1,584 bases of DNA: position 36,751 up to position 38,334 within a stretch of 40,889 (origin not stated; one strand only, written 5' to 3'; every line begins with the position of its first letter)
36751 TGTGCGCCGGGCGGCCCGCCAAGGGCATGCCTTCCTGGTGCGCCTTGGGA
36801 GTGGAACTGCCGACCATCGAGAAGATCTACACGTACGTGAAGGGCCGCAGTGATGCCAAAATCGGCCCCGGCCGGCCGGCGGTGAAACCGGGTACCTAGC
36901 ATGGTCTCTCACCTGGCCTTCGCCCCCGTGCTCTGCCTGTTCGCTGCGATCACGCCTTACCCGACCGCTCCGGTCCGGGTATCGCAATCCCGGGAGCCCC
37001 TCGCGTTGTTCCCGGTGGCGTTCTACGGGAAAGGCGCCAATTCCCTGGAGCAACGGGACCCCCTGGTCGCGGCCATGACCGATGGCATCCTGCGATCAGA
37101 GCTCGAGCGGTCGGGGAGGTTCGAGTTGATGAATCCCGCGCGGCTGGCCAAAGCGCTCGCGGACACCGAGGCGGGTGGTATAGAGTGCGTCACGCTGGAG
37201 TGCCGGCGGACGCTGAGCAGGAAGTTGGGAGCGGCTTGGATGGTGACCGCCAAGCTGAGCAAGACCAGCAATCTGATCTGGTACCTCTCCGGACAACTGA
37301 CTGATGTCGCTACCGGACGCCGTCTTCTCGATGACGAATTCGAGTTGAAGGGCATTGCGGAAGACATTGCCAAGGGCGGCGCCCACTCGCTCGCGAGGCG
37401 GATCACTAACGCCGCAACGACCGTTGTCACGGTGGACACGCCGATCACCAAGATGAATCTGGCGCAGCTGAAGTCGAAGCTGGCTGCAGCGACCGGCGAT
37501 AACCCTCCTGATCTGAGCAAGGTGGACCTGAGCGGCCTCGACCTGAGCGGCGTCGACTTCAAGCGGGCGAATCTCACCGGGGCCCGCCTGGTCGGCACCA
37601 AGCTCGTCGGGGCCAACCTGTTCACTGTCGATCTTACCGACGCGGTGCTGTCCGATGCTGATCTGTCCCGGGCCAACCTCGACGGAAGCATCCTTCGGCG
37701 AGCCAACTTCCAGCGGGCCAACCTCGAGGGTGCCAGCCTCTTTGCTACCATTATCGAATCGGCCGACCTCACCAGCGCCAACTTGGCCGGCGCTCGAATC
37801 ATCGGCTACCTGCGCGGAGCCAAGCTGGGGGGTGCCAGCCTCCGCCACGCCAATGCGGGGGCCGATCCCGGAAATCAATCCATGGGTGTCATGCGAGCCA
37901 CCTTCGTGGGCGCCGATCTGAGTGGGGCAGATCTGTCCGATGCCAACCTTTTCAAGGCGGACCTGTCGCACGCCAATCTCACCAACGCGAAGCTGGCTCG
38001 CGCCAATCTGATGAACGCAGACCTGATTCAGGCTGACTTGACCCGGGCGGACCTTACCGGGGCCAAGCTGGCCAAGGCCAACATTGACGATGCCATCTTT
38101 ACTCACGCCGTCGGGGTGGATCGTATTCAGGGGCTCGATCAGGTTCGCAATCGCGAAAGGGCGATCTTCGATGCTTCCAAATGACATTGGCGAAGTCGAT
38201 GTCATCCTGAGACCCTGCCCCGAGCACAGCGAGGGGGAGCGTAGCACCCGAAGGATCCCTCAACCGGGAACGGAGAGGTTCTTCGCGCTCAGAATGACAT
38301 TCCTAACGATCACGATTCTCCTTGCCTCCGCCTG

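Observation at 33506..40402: Extended seven-gene xox module: xoxF-xoxJ-xoxG plus four uncharacterised exported proteins on one strand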

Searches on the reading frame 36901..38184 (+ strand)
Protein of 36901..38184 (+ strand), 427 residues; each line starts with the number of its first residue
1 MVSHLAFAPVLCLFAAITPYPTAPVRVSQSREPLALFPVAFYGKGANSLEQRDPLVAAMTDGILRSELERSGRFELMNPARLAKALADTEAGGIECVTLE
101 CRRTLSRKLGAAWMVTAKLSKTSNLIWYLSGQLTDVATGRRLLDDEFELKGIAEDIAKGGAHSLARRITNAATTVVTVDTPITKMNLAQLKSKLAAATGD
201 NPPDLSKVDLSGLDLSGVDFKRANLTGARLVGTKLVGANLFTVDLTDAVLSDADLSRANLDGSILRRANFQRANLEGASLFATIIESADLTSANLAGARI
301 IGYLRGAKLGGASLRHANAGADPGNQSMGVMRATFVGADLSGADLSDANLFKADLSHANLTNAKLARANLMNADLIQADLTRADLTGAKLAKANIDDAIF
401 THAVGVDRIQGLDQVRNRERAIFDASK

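Call 4: search_protein_families(library=pfam, proteins=[window:36901-38184:+], max_evalue=0.1)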
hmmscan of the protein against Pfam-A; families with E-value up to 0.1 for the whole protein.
window:36901-38184:+ (427 aa): 5 families
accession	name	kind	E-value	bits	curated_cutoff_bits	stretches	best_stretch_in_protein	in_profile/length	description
PF00805.28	Pentapeptide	-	7.2e-46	153.7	20.2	4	244-280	2-38/40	Pentapeptide repeats (8 copies)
PF13599.13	Pentapeptide_4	-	3.1e-16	59.6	38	2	207-279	5-77/78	Pentapeptide repeat region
PF13576.12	Pentapeptide_3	-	2.3e-13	50.6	27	1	246-278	2-36/48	Pentapeptide repeats (9 copies)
PF11684.13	DUF3280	-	2.8e-12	47.6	30.1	1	58-166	30-135/138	Protein of unknown function (DUF2380)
PF25296.1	Decapeptide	-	0.006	16.9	45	0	343-388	25-70/74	Decapeptide repeat region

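Call 5: search_protein_families(library=ncbifam, proteins=[window:36901-38184:+], max_evalue=0.1)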
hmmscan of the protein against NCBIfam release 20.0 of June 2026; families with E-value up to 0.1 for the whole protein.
window:36901-38184:+ (427 aa): 19 families
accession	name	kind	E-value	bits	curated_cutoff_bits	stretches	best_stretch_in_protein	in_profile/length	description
NF047416.1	penta_HetL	equivalog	2e-32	112.4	260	2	204-365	59-218/218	heterocyst differentiation pentapeptide repeat protein HetL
NF052603.1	penta_Alr5209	equivalog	4e-30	104.3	125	3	204-280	14-90/113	Alr5209 family pentapeptide repeat protein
NF011744.0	PRK15197.1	equivalog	1.8e-24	86.4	274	2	204-300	160-256/291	SPI-2 type III secretion system effector PipB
NF011743.0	PRK15196.1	equivalog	8.5e-22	77.5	354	2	215-317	219-317/350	type III secretion system effector PipB2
NF033086.2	penta_rpt_Qnr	equivalog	9.7e-13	48.3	240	1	204-393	6-196/211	Qnr family pentapeptide repeat protein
NF012152.0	penta_rpt_QnrC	exception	1.8e-12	47.7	500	1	204-393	17-202/221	QnrC family quinolone resistance pentapeptide repeat protein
NF000056.3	penta_rpt_QnrS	exception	5.6e-12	45.8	460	1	204-394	17-203/218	QnrS family quinolone resistance pentapeptide repeat protein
NF000071.4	penta_rpt_QnrA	exception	2e-11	44.1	450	2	286-386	70-170/218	QnrA family quinolone resistance pentapeptide repeat protein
NF000349.1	mfpA_AE000516.2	equivalog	3e-11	43.5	360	3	197-280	76-159/183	pentapeptide repeat protein MfpA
NF000421.1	penta_rpt_QnrVC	exception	8.8e-11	42.2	460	2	207-315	51-155/218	QnrVC family quinolone resistance pentapeptide repeat protein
NF038182.1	penta_rpt_SmQnr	exception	9.5e-11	41.9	460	2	204-264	136-196/215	SmQnr family pentapeptide repeat protein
NF000420.1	penta_rpt_QnrB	exception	1.7e-10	41.3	460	1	208-380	28-196/214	QnrB family quinolone resistance pentapeptide repeat protein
NF033375.2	penta_rpt_QnrE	exception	2.7e-10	40.6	480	1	209-379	29-195/214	QnrE family quinolone resistance pentapeptide repeat protein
NF012151.0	penta_rpt_QnrAS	exception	1.1e-09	38.7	490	1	213-299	72-158/218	QnrAS family quinolone resistance pentapeptide repeat protein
NF011904.1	PRK15377.1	subfamily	4.3e-08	32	500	1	202-318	18-134/606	type III secretion system effector HECT-type E3 ubiquitin transferase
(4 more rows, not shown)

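Call 40: search_solved_structures(query=window:36901-38184:+, max_evalue=0.01)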
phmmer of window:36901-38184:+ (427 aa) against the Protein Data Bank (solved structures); distinct sequences matched with E-value up to 0.01: 30.
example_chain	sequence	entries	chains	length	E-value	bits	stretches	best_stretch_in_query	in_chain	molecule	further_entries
4yfo_A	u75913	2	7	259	2e-27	99.5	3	332-397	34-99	beta1_ex1 | 6beta1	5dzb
4yei_A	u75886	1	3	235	1.8e-23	86.5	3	332-398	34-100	beta1mut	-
4yc5_A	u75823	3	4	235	2.4e-23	86.1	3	332-397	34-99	beta1 | beta1 protein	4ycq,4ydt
3du1_X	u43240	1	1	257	7.8e-23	84.4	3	312-398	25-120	All3740 protein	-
5dqa_A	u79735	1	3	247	3.9e-22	82.1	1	228-399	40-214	t3284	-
5dn0_A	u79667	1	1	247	2e-21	79.8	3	332-397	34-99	beta1 t1555 loop variant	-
5dns_A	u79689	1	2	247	3e-21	79.1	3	332-397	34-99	t1428 beta1 loop design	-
5di5_A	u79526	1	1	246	8.8e-21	77.6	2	205-318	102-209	beta1 t801 loop variant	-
5dra_A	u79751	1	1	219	1.1e-19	74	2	334-398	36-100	3beta1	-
2j8k_A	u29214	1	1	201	1e-18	70.8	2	221-302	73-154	NP275-NP276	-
3n90_A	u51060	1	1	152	1.9e-11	46.9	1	203-295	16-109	Thylakoid lumenal 15 kDa protein 1, chloroplastic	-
6omx_A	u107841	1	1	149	2.9e-10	43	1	203-281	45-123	Alr5209 protein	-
3pss_A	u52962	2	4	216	2e-08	37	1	213-273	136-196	Qnr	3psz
2j8i_A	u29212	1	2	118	3.5e-08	36.1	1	334-404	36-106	NP275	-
2o6w_A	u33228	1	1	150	3.7e-08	36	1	338-399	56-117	Repeat Five Residue (Rfr) protein or pentapeptide repeat protein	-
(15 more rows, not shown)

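Call 55: find_homologous_proteins(query=window:36901-38184:+, max_evalue=0.00001)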
Query window:36901-38184:+ (427 aa): 5883 proteins with E <= 0.00001 among 8000 candidates; the best 120 are listed.
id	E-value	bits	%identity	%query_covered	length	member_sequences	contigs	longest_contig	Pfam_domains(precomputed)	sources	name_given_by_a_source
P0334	5.2e-217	738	83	99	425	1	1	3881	PF13576.13,PF13599.14,PF00805.29,PF11684.14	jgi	jgi:uncharacterized protein YjbI with pentapeptide repeats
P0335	2.6e-215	733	87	93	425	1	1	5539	PF13576.13,PF13599.14,PF00805.29,PF11684.14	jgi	jgi:uncharacterized protein YjbI with pentapeptide repeats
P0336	2.8e-215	733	82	100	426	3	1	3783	PF13576.13,PF13599.14,PF00805.29,PF11684.14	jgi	jgi:uncharacterized protein YjbI with pentapeptide repeats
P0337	3.5e-211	719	82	97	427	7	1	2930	PF13576.13,PF13599.14,PF00805.29,PF11684.14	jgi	jgi:uncharacterized protein YjbI with pentapeptide repeats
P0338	3.9e-211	719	86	93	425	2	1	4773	PF13576.13,PF13599.14,PF00805.29,PF11684.14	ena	-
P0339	4.1e-211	719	83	100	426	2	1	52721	PF13576.13,PF13599.14,PF00805.29,PF11684.14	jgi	jgi:uncharacterized protein YjbI with pentapeptide repeats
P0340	9.2e-208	708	85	94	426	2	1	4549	PF13576.13,PF13599.14,PF00805.29,PF11684.14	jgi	jgi:uncharacterized protein YjbI with pentapeptide repeats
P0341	2.0e-207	707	85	94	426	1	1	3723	PF13576.13,PF13599.14,PF00805.29,PF11684.14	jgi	jgi:uncharacterized protein YjbI with pentapeptide repeats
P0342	7.1e-207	705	80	100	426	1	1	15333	PF13576.13,PF13599.14,PF00805.29,PF11684.14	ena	-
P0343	9.7e-207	705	80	100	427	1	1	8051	PF13576.13,PF13599.14,PF00805.29,PF11684.14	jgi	jgi:uncharacterized protein YjbI with pentapeptide repeats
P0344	1.4e-206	704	84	94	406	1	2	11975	PF13576.13,PF13599.14,PF00805.29,PF11684.14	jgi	jgi:uncharacterized protein YjbI with pentapeptide repeats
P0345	2.0e-206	704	81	98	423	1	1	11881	PF13576.13,PF13599.14,PF00805.29,PF11684.14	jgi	jgi:uncharacterized protein YjbI with pentapeptide repeats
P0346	8.8e-206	701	79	98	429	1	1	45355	PF13576.13,PF13599.14,PF00805.29,PF11684.14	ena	-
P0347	1.3e-205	701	83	93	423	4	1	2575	PF13576.13,PF13599.14,PF00805.29,PF11684.14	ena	-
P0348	1.8e-205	700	85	93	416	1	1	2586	PF13576.13,PF13599.14,PF00805.29,PF11684.14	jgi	jgi:uncharacterized protein YjbI with pentapeptide repeats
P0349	2.2e-205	700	80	97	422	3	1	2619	PF13576.13,PF13599.14,PF00805.29,PF11684.14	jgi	jgi:uncharacterized protein YjbI with pentapeptide repeats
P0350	9.2e-205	698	81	97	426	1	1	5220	PF13576.13,PF13599.14,PF00805.29,PF11684.14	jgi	jgi:uncharacterized protein YjbI with pentapeptide repeats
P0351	1.7e-204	697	79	100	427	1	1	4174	PF13576.13,PF13599.14,PF00805.29,PF11684.14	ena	-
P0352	6.1e-204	695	83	94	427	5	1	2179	PF13576.13,PF13599.14,PF00805.29,PF11684.14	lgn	-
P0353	9.1e-204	695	82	94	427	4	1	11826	PF13576.13,PF13599.14,PF00805.29,PF11684.14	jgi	jgi:uncharacterized protein YjbI with pentapeptide repeats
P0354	2.3e-203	694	83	94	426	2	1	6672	PF13576.13,PF13599.14,PF00805.29,PF11684.14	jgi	jgi:uncharacterized protein YjbI with pentapeptide repeats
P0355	2.3e-203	694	79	98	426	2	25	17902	PF13576.13,PF13599.14,PF00805.29,PF11684.14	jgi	jgi:uncharacterized protein YjbI with pentapeptide repeats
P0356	4.4e-203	693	79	97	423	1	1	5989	PF13576.13,PF13599.14,PF00805.29,PF11684.14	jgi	jgi:uncharacterized protein YjbI with pentapeptide repeats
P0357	1.0e-202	691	81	97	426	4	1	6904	PF13576.13,PF13599.14,PF00805.29,PF11684.14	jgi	jgi:uncharacterized protein YjbI with pentapeptide repeats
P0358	1.7e-202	691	79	99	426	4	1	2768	PF13576.13,PF13599.14,PF00805.29,PF11684.14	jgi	jgi:uncharacterized protein YjbI with pentapeptide repeats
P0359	2.1e-202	690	79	97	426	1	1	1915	PF13576.13,PF13599.14,PF00805.29,PF11684.14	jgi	jgi:uncharacterized protein YjbI with pentapeptide repeats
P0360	2.4e-202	690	81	95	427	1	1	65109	PF13576.13,PF13599.14,PF00805.29,PF11684.14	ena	-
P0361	2.6e-202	690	82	94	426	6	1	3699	PF13576.13,PF13599.14,PF00805.29,PF11684.14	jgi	jgi:uncharacterized protein YjbI with pentapeptide repeats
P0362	2.8e-202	690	82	94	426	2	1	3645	PF13576.13,PF13599.14,PF00805.29,PF11684.14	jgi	jgi:uncharacterized protein YjbI with pentapeptide repeats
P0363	4.4e-202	689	82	92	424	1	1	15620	PF13576.13,PF13599.14,PF00805.29,PF11684.14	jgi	jgi:uncharacterized protein YjbI with pentapeptide repeats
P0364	4.9e-202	689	78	100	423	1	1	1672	PF13576.13,PF13599.14,PF00805.29,PF11684.14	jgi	jgi:uncharacterized protein YjbI with pentapeptide repeats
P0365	9.5e-202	688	79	96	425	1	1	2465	PF13576.13,PF13599.14,PF00805.29,PF11684.14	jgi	jgi:uncharacterized protein YjbI with pentapeptide repeats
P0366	1.0e-201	688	79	97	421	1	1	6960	PF13576.13,PF13599.14,PF00805.29,PF11684.14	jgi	jgi:uncharacterized protein YjbI with pentapeptide repeats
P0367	1.1e-201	688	77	98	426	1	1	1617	PF13576.13,PF13599.14,PF00805.29,PF11684.14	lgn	-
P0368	1.2e-201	688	80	97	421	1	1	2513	PF13576.13,PF13599.14,PF00805.29,PF11684.14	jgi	jgi:uncharacterized protein YjbI with pentapeptide repeats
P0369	1.5e-201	688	81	95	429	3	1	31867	PF13576.13,PF13599.14,PF00805.29,PF11684.14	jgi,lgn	jgi:uncharacterized protein YjbI with pentapeptide repeats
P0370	1.8e-201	687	83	93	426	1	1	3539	PF13576.13,PF13599.14,PF00805.29,PF11684.14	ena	-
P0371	2.5e-201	687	82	95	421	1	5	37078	PF13576.13,PF13599.14,PF00805.29,PF11684.14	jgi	jgi:uncharacterized protein YjbI with pentapeptide repeats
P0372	2.9e-201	687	79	94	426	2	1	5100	PF13576.13,PF13599.14,PF00805.29,PF11684.14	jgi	jgi:uncharacterized protein YjbI with pentapeptide repeats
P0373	5.7e-201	686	80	97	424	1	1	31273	PF13576.13,PF13599.14,PF00805.29,PF11684.14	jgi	jgi:uncharacterized protein YjbI with pentapeptide repeats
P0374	1.3e-200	684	77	100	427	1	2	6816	PF13576.13,PF13599.14,PF00805.29,PF11684.14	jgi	jgi:uncharacterized protein YjbI with pentapeptide repeats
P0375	1.6e-200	684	78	98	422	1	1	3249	PF13576.13,PF13599.14,PF00805.29,PF11684.14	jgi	jgi:uncharacterized protein YjbI with pentapeptide repeats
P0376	2.3e-200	684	79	97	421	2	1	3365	PF13576.13,PF13599.14,PF00805.29,PF11684.14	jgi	jgi:uncharacterized protein YjbI with pentapeptide repeats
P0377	2.3e-200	684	79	96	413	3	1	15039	PF13576.13,PF13599.14,PF00805.29,PF11684.14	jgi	jgi:uncharacterized protein YjbI with pentapeptide repeats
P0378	2.9e-200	683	82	94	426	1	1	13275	PF13576.13,PF13599.14,PF00805.29,PF11684.14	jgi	jgi:uncharacterized protein YjbI with pentapeptide repeats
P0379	3.2e-200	683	78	98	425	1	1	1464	PF13576.13,PF13599.14,PF00805.29,PF11684.14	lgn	-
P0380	3.2e-200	683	84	93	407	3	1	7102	PF13576.13,PF13599.14,PF00805.29,PF11684.14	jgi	jgi:uncharacterized protein YjbI with pentapeptide repeats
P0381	3.3e-200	683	81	93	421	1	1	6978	PF13576.13,PF13599.14,PF00805.29,PF11684.14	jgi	jgi:uncharacterized protein YjbI with pentapeptide repeats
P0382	7.2e-200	682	76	99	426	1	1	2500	PF13576.13,PF13599.14,PF00805.29,PF11684.14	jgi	jgi:uncharacterized protein YjbI with pentapeptide repeats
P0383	9.0e-200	682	80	95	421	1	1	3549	PF13576.13,PF13599.14,PF00805.29,PF11684.14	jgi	jgi:uncharacterized protein YjbI with pentapeptide repeats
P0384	1.3e-199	681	82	93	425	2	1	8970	PF13576.13,PF13599.14,PF00805.29,PF11684.14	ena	-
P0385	1.3e-199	681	77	98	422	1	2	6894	PF13576.13,PF13599.14,PF00805.29,PF11684.14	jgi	jgi:uncharacterized protein YjbI with pentapeptide repeats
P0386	2.3e-199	680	80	96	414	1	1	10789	PF13576.13,PF13599.14,PF00805.29,PF11684.14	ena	-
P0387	2.7e-199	680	80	95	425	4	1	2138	PF13576.13,PF13599.14,PF00805.29,PF11684.14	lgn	-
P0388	4.8e-199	679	79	98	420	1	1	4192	PF13576.13,PF13599.14,PF00805.29,PF11684.14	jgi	jgi:uncharacterized protein YjbI with pentapeptide repeats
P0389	6.6e-199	679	77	98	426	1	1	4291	PF13576.13,PF13599.14,PF00805.29,PF11684.14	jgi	jgi:uncharacterized protein YjbI with pentapeptide repeats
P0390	9.0e-199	678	82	94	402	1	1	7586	PF13576.13,PF13599.14,PF00805.29,PF11684.14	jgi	jgi:uncharacterized protein YjbI with pentapeptide repeats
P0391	1.0e-198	678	78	98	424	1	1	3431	PF13576.13,PF13599.14,PF00805.29,PF11684.14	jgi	jgi:uncharacterized protein YjbI with pentapeptide repeats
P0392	1.3e-198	678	78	98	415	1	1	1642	PF13576.13,PF13599.14,PF00805.29,PF11684.14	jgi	jgi:uncharacterized protein YjbI with pentapeptide repeats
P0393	2.4e-198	677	82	93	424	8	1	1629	PF13576.13,PF13599.14,PF00805.29,PF11684.14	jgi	jgi:uncharacterized protein YjbI with pentapeptide repeats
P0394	2.8e-198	677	76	99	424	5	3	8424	PF13576.13,PF13599.14,PF00805.29,PF11684.14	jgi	jgi:uncharacterized protein YjbI with pentapeptide repeats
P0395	3.0e-198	677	77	97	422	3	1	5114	PF13576.13,PF13599.14,PF00805.29,PF11684.14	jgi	jgi:uncharacterized protein YjbI with pentapeptide repeats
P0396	3.6e-198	676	76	98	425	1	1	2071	PF13576.13,PF13599.14,PF00805.29,PF11684.14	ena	-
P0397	3.7e-198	676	80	94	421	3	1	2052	PF13576.13,PF13599.14,PF00805.29,PF11684.14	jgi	jgi:uncharacterized protein YjbI with pentapeptide repeats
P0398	3.8e-198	676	76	100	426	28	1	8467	PF13576.13,PF13599.14,PF00805.29,PF11684.14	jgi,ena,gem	-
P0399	3.9e-198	676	77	98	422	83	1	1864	PF13576.13,PF13599.14,PF00805.29,PF11684.14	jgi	jgi:uncharacterized protein YjbI with pentapeptide repeats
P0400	2.5e-197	674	77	97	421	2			PF13576.13,PF13599.14,PF00805.29,PF11684.14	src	-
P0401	2.8e-197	673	79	95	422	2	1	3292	PF13576.13,PF13599.14,PF00805.29,PF11684.14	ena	-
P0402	3.3e-197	673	78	96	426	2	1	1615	PF13576.13,PF13599.14,PF00805.29,PF11684.14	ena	-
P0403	4.1e-197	673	76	98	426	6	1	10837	PF13576.13,PF13599.14,PF00805.29,PF11684.14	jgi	jgi:uncharacterized protein YjbI with pentapeptide repeats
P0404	4.5e-197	673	83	92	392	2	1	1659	PF13576.13,PF13599.14,PF00805.29,PF11684.14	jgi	jgi:uncharacterized protein YjbI with pentapeptide repeats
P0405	4.6e-197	673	77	97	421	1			PF13576.13,PF13599.14,PF00805.29,PF11684.14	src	-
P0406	4.9e-197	673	79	93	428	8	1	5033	PF13576.13,PF13599.14,PF00805.29,PF11684.14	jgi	jgi:uncharacterized protein YjbI with pentapeptide repeats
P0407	5.0e-197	673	80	94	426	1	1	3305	PF13576.13,PF13599.14,PF00805.29,PF11684.14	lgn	-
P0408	5.2e-197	673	81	94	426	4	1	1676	PF13576.13,PF13599.14,PF00805.29,PF11684.14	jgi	jgi:uncharacterized protein YjbI with pentapeptide repeats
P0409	7.2e-197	672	82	94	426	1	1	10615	PF13576.13,PF13599.14,PF00805.29,PF11684.14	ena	-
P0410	1.7e-196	671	77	97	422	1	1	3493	PF13576.13,PF13599.14,PF00805.29,PF11684.14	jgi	jgi:uncharacterized protein YjbI with pentapeptide repeats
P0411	1.7e-196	671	76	99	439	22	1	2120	PF13576.13,PF13599.14,PF00805.29,PF11684.14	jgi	jgi:uncharacterized protein YjbI with pentapeptide repeats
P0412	2.4e-196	670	76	100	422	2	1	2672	PF13576.13,PF13599.14,PF00805.29,PF11684.14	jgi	jgi:uncharacterized protein YjbI with pentapeptide repeats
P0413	2.6e-196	670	79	96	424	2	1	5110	PF13576.13,PF13599.14,PF00805.29,PF11684.14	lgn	-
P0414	3.9e-196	670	80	94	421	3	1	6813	PF13576.13,PF13599.14,PF00805.29,PF11684.14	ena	-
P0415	4.2e-196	670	79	93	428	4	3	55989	PF13576.13,PF13599.14,PF00805.29,PF11684.14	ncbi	-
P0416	9.7e-196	668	81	93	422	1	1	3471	PF13576.13,PF13599.14,PF00805.29,PF11684.14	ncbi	-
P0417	1.2e-195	668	80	93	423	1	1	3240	PF13576.13,PF13599.14,PF00805.29,PF11684.14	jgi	jgi:uncharacterized protein YjbI with pentapeptide repeats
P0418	1.2e-195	668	77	97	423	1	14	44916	PF13576.13,PF13599.14,PF00805.29,PF11684.14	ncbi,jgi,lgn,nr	ncbi:MAG TPA: pentapeptide repeat-containing protein [Gemmatimonadales bacterium]|jgi:uncharacterize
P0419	1.8e-195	668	75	100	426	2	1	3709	PF13576.13,PF13599.14,PF00805.29,PF11684.14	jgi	jgi:uncharacterized protein YjbI with pentapeptide repeats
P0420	2.0e-195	667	81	92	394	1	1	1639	PF13576.13,PF13599.14,PF00805.29,PF11684.14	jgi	jgi:uncharacterized protein YjbI with pentapeptide repeats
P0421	2.0e-195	667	79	95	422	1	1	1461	PF13576.13,PF13599.14,PF00805.29,PF11684.14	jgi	jgi:uncharacterized protein YjbI with pentapeptide repeats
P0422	2.2e-195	667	77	98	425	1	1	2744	PF13576.13,PF13599.14,PF00805.29,PF11684.14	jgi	jgi:uncharacterized protein YjbI with pentapeptide repeats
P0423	2.3e-195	667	81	93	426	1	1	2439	PF13576.13,PF13599.14,PF00805.29,PF11684.14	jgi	jgi:uncharacterized protein YjbI with pentapeptide repeats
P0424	2.8e-195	667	79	94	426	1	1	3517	PF13576.13,PF13599.14,PF00805.29,PF11684.14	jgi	jgi:uncharacterized protein YjbI with pentapeptide repeats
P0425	3.0e-195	667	77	97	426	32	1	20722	PF13576.13,PF13599.14,PF00805.29,PF11684.14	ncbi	ncbi:MAG: pentapeptide repeat-containing protein [Gemmatimonadales bacterium]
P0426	3.7e-195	666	79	93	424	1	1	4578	PF13576.13,PF13599.14,PF00805.29,PF11684.14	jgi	jgi:uncharacterized protein YjbI with pentapeptide repeats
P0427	4.5e-195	666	77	99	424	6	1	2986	PF13576.13,PF13599.14,PF00805.29,PF11684.14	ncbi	-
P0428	4.8e-195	666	81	93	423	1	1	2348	PF13576.13,PF13599.14,PF00805.29,PF11684.14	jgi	jgi:uncharacterized protein YjbI with pentapeptide repeats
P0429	1.0e-194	665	75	100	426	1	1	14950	PF13576.13,PF13599.14,PF00805.29,PF11684.14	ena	-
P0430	1.0e-194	665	75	100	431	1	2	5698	PF13576.13,PF13599.14,PF00805.29,PF11684.14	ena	-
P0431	1.2e-194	665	82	92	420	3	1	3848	PF13576.13,PF13599.14,PF00805.29,PF11684.14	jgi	jgi:uncharacterized protein YjbI with pentapeptide repeats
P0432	1.3e-194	665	79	94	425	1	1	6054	PF13576.13,PF13599.14,PF00805.29,PF11684.14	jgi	jgi:uncharacterized protein YjbI with pentapeptide repeats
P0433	1.6e-194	664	78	96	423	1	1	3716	PF13576.13,PF13599.14,PF00805.29,PF11684.14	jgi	jgi:uncharacterized protein YjbI with pentapeptide repeats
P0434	3.4e-194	663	81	93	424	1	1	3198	PF13576.13,PF13599.14,PF00805.29,PF11684.14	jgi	jgi:uncharacterized protein YjbI with pentapeptide repeats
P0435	4.2e-194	663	76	97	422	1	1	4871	PF13576.13,PF13599.14,PF00805.29,PF11684.14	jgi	jgi:uncharacterized protein YjbI with pentapeptide repeats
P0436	5.5e-194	663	76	100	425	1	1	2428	PF13576.13,PF13599.14,PF00805.29,PF11684.14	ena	-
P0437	6.6e-194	662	79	93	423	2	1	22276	PF13576.13,PF13599.14,PF00805.29,PF11684.14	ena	-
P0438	8.9e-194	662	78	97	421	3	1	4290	PF13576.13,PF13599.14,PF00805.29,PF11684.14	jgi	jgi:uncharacterized protein YjbI with pentapeptide repeats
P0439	1.2e-193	662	79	93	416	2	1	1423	PF13576.13,PF13599.14,PF00805.29,PF11684.14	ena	-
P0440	1.5e-193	661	77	94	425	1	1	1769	PF13576.13,PF13599.14,PF00805.29,PF11684.14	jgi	jgi:uncharacterized protein YjbI with pentapeptide repeats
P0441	1.7e-193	661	77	98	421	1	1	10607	PF13576.13,PF13599.14,PF00805.29,PF11684.14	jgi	jgi:uncharacterized protein YjbI with pentapeptide repeats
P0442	2.2e-193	661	76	97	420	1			PF13576.13,PF13599.14,PF00805.29,PF11684.14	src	-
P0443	3.2e-193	660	80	91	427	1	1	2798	PF13576.13,PF13599.14,PF00805.29,PF11684.14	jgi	jgi:uncharacterized protein YjbI with pentapeptide repeats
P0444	3.7e-193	660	82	90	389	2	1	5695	PF13576.13,PF13599.14,PF00805.29,PF11684.14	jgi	jgi:uncharacterized protein YjbI with pentapeptide repeats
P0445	4.1e-193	660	77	98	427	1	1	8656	PF13576.13,PF13599.14,PF00805.29,PF11684.14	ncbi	ncbi:MAG: pentapeptide repeat-containing protein [Gemmatimonadales bacterium]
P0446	4.8e-193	660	80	93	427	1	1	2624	PF13576.13,PF13599.14,PF00805.29,PF11684.14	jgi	jgi:uncharacterized protein YjbI with pentapeptide repeats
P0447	4.9e-193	660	77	97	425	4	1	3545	PF13576.13,PF13599.14,PF00805.29,PF11684.14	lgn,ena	-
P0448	7.1e-193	659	78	94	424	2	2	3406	PF13576.13,PF13599.14,PF00805.29,PF11684.14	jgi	jgi:uncharacterized protein YjbI with pentapeptide repeats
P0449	1.1e-192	658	74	100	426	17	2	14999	PF13576.13,PF13599.14,PF00805.29,PF11684.14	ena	-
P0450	1.3e-192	658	78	97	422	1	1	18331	PF13576.13,PF13599.14,PF00805.29,PF11684.14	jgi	jgi:uncharacterized protein YjbI with pentapeptide repeats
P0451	1.9e-192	658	79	93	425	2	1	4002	PF13576.13,PF13599.14,PF00805.29,PF11684.14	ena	-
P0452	1.9e-192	658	77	95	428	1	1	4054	PF13576.13,PF13599.14,PF00805.29,PF11684.14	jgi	jgi:uncharacterized protein YjbI with pentapeptide repeats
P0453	3.2e-192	657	75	97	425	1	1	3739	PF13576.13,PF13599.14,PF00805.29,PF11684.14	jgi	jgi:uncharacterized protein YjbI with pentapeptide repeats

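Call 64: predict_structure(alignment_id=A4)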
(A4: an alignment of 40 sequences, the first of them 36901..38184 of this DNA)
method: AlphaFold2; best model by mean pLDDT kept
length: 427 residues; sequences in the alignment: 40
mean_pLDDT: 82.4   pTM: 0.62
mean pLDDT of the five models: 82.4, 81.0, 80.8, 78.9, 77.1
residues with pLDDT >= 90: 194; 70-90: 156; 50-70: 35; < 50: 42
segments of 3 or more residues with pLDDT < 50: 1-28, 44-48, 177-180, 326-329
pLDDT, mean of each block of 10 residues (from residue 1): 40 40 43 92 55 85 95 92 88 71 90 91 72 83 76 85 92 61 87 91 92 97 93 97 92 97 89 96 85 95 84 92 54 80 94 85 93 69 90 90 88 90 72
secondary structure, 60 per line:
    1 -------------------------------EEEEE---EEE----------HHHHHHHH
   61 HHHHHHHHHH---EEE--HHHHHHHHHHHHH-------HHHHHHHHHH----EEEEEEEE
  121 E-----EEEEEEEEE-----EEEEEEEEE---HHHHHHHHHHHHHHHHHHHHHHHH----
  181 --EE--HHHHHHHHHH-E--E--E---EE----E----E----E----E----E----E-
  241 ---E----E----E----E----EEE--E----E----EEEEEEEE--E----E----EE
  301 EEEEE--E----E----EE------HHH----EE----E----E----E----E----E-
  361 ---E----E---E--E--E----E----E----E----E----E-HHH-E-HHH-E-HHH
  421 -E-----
elements in order: E32-36 E40-42 H53-70 E74-76 H79-91 H99-108 E113-121 E127-135 E141-149 H153-176 H187-196 E264-266 E279-286 E299-305
